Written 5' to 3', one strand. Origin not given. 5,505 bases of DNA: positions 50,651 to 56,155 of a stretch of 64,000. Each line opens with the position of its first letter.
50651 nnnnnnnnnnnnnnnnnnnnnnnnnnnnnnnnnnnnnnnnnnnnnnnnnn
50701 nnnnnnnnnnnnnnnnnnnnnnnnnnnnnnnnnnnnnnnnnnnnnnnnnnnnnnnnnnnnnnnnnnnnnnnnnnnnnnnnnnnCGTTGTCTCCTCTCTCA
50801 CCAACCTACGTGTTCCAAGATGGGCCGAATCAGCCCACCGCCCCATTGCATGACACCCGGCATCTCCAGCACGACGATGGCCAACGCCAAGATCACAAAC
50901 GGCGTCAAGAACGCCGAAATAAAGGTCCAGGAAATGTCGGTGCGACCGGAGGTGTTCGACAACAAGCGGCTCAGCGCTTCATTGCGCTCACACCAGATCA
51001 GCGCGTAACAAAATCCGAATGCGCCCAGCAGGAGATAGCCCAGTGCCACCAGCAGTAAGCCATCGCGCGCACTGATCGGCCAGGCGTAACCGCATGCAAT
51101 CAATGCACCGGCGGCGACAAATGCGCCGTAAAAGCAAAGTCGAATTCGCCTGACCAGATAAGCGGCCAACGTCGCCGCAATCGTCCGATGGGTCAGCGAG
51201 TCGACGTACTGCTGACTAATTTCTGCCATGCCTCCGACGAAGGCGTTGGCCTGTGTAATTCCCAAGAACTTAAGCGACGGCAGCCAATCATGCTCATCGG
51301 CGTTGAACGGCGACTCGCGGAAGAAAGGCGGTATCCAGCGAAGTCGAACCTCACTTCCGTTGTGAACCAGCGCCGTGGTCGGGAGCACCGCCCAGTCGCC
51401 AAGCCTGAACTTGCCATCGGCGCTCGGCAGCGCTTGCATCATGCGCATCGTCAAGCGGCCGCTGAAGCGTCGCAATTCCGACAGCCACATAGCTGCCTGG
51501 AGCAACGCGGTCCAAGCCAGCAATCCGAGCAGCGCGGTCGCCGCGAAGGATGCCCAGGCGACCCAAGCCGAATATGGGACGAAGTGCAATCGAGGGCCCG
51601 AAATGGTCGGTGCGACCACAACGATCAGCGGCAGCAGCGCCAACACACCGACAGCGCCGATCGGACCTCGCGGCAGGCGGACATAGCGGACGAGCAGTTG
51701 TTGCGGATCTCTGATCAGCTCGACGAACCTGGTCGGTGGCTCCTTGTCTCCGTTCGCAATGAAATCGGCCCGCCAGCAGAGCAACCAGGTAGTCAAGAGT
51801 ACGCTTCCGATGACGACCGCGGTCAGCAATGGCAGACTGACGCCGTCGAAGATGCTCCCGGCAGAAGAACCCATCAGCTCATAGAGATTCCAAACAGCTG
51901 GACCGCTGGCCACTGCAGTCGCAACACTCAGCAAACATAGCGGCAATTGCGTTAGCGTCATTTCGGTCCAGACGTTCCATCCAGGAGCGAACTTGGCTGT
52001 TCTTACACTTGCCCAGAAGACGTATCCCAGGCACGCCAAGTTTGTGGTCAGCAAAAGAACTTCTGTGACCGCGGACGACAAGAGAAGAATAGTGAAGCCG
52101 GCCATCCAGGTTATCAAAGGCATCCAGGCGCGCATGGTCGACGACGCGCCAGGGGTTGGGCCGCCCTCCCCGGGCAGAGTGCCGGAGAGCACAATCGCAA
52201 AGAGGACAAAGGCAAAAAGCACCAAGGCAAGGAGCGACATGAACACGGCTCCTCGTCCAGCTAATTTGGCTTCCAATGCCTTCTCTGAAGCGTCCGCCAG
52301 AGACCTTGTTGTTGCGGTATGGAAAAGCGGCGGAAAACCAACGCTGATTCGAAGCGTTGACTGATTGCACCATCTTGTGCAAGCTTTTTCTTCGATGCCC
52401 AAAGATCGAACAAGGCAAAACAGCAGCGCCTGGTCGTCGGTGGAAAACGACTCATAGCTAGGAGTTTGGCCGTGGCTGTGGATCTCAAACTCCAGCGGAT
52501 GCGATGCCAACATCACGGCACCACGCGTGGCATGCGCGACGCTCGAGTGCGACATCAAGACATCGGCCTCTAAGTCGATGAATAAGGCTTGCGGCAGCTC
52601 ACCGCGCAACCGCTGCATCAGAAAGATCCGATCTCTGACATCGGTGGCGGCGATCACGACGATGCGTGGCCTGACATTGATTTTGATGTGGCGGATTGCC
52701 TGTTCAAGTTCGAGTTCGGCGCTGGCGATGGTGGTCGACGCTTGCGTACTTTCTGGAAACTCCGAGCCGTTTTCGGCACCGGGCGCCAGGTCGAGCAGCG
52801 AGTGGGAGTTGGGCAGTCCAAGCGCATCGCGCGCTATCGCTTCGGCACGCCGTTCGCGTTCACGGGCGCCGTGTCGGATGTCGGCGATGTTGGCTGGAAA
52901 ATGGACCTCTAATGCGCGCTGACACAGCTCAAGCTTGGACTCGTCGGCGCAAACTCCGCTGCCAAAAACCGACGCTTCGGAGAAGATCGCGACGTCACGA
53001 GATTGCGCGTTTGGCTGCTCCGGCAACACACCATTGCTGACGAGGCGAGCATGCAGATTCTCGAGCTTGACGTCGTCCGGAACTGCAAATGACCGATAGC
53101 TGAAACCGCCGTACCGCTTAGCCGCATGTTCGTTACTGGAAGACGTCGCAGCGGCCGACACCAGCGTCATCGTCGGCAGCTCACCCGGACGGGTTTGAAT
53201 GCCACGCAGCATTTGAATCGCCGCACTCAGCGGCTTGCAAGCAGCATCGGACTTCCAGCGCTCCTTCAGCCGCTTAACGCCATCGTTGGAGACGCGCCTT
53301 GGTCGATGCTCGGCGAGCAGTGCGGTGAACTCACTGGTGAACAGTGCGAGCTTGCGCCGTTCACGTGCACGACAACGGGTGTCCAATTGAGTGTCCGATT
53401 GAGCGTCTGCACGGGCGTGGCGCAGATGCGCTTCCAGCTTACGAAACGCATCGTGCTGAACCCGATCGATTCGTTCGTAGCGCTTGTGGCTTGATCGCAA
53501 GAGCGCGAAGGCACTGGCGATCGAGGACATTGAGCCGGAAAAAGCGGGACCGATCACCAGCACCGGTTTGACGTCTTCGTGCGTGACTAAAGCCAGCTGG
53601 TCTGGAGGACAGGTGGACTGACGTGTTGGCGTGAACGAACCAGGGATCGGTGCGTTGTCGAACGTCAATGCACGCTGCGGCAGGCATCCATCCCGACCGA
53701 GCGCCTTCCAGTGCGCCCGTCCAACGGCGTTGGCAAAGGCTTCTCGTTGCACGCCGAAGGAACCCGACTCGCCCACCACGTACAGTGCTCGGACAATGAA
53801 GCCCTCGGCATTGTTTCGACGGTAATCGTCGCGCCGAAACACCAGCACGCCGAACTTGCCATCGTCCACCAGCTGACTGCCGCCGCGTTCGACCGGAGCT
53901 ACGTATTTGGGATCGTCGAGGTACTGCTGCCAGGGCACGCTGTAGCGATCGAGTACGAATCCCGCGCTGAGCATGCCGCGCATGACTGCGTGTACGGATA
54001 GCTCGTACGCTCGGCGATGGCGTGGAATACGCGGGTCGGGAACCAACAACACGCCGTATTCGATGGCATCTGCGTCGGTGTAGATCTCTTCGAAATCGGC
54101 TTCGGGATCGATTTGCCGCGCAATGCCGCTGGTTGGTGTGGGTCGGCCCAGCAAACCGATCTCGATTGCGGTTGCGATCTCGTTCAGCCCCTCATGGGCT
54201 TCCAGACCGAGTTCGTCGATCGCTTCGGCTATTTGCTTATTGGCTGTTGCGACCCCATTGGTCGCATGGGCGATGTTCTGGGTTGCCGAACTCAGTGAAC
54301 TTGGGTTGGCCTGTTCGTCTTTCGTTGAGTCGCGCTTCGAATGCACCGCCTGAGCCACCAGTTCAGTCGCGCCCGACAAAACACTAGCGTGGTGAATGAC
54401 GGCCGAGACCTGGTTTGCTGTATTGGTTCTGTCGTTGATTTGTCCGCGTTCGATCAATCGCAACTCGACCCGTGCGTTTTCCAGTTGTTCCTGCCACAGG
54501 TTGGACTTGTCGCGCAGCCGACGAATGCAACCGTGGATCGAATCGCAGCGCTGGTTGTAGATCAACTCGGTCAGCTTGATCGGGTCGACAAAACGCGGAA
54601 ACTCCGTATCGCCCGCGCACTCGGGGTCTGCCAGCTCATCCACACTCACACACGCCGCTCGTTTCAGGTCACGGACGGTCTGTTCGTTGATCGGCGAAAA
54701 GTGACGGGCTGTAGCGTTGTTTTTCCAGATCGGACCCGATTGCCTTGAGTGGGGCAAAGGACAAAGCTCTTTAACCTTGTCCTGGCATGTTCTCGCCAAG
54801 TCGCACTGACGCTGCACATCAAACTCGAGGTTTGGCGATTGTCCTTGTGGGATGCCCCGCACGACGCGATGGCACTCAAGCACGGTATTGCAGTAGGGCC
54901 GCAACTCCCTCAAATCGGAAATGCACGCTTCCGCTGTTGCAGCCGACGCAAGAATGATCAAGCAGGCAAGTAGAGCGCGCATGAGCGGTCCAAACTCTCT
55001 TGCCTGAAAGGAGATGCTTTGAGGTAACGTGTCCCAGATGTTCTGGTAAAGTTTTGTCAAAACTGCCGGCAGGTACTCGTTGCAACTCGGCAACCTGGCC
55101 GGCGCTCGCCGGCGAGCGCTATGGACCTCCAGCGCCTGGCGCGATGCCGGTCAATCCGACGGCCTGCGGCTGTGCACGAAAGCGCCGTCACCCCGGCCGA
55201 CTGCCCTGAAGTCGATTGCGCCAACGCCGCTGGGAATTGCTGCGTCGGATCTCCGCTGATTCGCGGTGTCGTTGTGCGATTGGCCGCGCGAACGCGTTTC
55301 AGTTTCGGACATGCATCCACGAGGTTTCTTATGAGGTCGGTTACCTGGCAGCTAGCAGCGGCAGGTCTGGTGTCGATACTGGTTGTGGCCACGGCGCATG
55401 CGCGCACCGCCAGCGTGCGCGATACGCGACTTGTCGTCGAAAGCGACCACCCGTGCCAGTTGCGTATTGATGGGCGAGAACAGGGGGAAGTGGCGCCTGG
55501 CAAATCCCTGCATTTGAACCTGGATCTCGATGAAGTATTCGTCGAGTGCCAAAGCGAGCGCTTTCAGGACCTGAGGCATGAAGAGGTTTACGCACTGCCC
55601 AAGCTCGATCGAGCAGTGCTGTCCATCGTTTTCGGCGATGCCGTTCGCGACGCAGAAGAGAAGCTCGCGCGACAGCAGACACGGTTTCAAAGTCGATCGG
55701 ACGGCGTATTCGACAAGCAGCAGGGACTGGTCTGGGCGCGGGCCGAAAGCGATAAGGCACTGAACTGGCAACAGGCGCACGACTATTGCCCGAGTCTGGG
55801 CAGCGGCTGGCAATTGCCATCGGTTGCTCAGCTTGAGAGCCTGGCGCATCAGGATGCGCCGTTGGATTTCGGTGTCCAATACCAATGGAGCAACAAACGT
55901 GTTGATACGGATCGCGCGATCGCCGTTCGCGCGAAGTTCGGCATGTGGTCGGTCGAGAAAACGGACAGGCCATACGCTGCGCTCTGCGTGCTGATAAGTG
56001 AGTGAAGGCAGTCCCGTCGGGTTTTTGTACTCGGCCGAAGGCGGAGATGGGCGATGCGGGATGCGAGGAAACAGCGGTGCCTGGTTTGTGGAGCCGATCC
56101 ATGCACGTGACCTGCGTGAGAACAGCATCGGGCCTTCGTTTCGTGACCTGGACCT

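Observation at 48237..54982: Lower-GC three-gene operon: exported Cys-rich/PBP-like polytopic giant, 225-aa orphan, cytoplasmic HExxH...E protease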

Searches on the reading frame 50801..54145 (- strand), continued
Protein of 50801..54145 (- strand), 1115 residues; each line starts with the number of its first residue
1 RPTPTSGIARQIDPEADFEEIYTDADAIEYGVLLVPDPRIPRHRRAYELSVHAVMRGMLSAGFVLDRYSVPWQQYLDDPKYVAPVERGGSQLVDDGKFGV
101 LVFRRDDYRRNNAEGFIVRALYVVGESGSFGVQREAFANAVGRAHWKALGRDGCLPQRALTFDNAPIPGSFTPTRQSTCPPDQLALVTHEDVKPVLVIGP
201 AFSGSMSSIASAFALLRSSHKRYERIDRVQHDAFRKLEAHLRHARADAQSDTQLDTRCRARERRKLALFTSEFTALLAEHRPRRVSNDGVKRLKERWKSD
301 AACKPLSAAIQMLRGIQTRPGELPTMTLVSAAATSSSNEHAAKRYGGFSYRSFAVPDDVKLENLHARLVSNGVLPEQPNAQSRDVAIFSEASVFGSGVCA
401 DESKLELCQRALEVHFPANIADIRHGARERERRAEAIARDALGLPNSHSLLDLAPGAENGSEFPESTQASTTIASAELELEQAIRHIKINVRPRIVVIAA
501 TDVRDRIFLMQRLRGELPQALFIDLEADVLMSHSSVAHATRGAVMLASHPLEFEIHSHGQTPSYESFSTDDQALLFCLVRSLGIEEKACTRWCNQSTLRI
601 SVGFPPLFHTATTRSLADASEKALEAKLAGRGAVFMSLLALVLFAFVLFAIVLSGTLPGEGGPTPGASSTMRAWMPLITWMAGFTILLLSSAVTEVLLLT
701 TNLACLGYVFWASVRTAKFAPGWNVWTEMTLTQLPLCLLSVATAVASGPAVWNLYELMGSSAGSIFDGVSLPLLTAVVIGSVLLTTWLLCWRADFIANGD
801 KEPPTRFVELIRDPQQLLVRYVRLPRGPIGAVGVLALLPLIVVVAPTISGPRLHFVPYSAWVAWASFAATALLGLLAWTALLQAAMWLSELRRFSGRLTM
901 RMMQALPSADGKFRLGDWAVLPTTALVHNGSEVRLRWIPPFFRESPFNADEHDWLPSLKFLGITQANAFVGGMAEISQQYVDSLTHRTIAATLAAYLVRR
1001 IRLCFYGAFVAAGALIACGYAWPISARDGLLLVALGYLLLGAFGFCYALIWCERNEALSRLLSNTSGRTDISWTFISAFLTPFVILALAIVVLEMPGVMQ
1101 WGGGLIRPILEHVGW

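Call 116: search_solved_structures(query=A5, max_evalue=10)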
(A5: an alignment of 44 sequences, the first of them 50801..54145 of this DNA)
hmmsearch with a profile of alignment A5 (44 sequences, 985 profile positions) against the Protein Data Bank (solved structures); distinct sequences matched with E-value up to 10: 88 (the best 60 are shown).
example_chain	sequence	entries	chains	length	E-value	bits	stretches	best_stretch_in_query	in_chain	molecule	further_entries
8qag_A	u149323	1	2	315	2.2e-05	25.9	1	615-768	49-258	sc-CC-6-95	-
8k8j_R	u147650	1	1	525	0.0026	19.1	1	590-789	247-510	Soluble cytochrome b562,Cannabinoid receptor 1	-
8wrz_R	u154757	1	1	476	0.0027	19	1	590-788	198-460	Soluble cytochrome b562,Cannabinoid receptor 1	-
9erx_R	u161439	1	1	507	0.0038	18.5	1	590-790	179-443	Cannabinoid receptor 1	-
7wv9_R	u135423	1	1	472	0.0044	18.3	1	590-790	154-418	Cannabinoid receptor 1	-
7x9c_R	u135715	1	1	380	0.0047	18.2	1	545-758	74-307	Neuropeptide Y receptor type 4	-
6n4b_R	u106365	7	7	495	0.0051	18.1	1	590-790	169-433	Cannabinoid receptor 1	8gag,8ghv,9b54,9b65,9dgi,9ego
23iv_D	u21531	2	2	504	0.0052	18.1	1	590-790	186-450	Cannabinoid receptor 1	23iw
6kpg_R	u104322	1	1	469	0.0053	18.1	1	590-786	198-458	Cannabinoid receptor 1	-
4bey_A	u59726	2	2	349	0.014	16.6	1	552-751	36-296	Rhodopsin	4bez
2j4y_A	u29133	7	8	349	0.015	16.5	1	552-751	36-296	RHODOPSIN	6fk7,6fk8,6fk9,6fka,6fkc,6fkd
5dys_A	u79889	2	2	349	0.016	16.4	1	552-751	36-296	Rhodopsin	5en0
2x72_A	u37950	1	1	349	0.017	16.4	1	552-751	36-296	RHODOPSIN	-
3c9m_A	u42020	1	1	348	0.019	16.2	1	552-751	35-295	Rhodopsin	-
1f88_A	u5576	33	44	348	0.02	16.2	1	552-755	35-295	RHODOPSIN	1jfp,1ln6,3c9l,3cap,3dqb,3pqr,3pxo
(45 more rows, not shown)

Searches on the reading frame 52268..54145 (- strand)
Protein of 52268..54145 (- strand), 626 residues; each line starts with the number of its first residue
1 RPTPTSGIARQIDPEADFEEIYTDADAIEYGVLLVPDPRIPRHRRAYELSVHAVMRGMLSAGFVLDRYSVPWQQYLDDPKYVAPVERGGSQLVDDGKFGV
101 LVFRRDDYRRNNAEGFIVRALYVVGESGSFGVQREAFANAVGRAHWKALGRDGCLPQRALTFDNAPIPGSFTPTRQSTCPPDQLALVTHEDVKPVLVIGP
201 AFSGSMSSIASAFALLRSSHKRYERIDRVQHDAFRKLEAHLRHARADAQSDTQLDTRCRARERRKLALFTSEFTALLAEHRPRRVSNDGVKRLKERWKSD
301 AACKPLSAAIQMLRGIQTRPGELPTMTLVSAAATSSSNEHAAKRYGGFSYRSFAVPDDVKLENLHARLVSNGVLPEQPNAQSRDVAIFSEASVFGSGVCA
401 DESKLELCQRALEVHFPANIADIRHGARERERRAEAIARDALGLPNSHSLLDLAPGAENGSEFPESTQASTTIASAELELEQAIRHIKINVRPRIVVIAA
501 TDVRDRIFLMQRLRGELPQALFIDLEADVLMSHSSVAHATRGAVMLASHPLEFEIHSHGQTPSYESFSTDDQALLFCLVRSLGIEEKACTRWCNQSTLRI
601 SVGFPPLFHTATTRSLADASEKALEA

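Call 58: search_protein_representatives(protein=window:52268-54145:-)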
Query: 626 residues. Proteins with E-value up to 0.001 (for the whole library): 1024; up to 1e-10: 234; up to 1e-30: 71. The best 150 are listed.
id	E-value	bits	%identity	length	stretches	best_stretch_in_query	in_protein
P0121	0.0e+00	1401.2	100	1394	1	1-626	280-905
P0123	1.4e-100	354.2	48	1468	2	318-595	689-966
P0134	2.3e-98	347.0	49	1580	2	295-596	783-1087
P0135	4.3e-98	346.1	43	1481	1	5-586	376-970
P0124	1.1e-93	331.5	42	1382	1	1-584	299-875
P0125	5.3e-93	329.2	43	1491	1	1-583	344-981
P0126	2.4e-88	313.8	39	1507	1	6-549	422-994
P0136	2.1e-86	307.5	40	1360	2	9-549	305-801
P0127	2.2e-84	300.8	43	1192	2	323-590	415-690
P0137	9.4e-80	285.5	41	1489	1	2-580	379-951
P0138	1.1e-77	278.7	44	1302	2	242-584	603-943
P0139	5.2e-72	259.9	39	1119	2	346-595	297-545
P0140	1.0e-70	255.7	42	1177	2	326-607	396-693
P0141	5.0e-68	246.8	43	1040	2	323-586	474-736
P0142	4.5e-66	240.3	42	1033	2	323-569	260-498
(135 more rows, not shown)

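Call 81: find_encoding_contigs(protein=P0139, flank=8000, max_places=1)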
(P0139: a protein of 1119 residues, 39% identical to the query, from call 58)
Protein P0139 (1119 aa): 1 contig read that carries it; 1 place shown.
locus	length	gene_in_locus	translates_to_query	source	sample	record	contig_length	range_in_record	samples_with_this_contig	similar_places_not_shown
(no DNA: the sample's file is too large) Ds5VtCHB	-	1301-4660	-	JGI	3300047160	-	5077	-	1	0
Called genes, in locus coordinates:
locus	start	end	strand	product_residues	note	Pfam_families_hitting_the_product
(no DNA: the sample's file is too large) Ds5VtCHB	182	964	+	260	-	PF00027:cNMP_binding, PF13545:HTH_Crp_2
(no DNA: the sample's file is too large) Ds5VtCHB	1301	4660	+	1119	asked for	-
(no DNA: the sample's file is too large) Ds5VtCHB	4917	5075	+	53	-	?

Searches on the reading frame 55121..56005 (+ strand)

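Call 42: search_protein_families(library=pfam, proteins=[window:55121-56005:+], max_evalue=0.001)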
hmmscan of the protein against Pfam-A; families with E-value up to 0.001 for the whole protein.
window:55121-56005:+ (294 aa): 1 family
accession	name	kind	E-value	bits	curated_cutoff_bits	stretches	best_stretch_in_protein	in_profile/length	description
PF07603.17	Lcl_C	-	3.2e-09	37.5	34.9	1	196-290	3-116/117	Lcl C-terminal domain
